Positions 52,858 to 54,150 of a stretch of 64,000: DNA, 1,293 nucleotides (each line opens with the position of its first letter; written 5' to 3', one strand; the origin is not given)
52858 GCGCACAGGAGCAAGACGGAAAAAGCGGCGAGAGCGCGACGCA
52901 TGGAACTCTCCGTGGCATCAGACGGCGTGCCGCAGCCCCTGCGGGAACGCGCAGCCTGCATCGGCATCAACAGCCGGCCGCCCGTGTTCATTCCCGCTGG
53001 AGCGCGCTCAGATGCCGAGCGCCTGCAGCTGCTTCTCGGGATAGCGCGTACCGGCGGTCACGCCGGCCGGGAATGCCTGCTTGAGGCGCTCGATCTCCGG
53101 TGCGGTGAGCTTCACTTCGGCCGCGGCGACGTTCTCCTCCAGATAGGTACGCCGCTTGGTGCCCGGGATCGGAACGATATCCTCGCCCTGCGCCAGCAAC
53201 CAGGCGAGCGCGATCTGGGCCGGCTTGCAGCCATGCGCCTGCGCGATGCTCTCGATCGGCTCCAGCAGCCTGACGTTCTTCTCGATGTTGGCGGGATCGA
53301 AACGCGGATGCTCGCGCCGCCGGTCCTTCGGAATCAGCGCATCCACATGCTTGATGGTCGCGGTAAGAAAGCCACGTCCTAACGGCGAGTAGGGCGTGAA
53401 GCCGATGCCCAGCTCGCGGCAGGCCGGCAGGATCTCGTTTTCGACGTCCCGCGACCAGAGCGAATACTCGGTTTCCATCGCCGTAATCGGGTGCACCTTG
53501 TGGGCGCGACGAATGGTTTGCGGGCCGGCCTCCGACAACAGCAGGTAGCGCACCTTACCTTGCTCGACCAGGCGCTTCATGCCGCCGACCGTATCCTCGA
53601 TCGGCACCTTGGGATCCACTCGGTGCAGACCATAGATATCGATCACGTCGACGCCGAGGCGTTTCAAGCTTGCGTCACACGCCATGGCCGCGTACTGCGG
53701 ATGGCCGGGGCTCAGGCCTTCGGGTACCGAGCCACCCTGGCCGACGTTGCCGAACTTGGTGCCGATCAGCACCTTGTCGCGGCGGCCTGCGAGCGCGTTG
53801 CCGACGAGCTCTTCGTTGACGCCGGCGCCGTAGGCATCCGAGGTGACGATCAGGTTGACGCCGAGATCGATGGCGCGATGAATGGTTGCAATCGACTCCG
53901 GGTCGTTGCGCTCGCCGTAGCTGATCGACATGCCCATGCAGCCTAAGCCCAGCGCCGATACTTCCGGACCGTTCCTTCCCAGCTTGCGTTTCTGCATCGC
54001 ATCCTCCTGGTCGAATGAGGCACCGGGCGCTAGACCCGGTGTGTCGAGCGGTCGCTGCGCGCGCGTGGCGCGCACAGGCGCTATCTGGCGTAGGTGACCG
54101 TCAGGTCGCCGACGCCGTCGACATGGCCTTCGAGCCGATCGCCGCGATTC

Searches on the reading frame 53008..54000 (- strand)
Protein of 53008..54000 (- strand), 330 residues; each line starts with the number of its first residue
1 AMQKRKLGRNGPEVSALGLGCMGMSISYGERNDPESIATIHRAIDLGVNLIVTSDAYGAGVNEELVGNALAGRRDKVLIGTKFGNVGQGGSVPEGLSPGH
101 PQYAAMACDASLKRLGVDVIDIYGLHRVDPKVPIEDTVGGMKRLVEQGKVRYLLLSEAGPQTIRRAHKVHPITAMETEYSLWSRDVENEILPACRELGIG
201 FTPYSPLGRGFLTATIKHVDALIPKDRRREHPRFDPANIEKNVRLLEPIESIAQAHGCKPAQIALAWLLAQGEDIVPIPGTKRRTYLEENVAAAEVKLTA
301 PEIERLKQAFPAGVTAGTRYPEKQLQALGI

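Call 85: search_protein_families(library=pfam, proteins=[window:53008-54000:-], max_evalue=0.0001)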
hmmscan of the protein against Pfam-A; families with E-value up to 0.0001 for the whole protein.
window:53008-54000:- (330 aa): 1 family
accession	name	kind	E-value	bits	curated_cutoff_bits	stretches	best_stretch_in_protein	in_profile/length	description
PF00248.27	Aldo_ket_red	-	1.6e-72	244.5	24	1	17-308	2-288/291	Aldo/keto reductase family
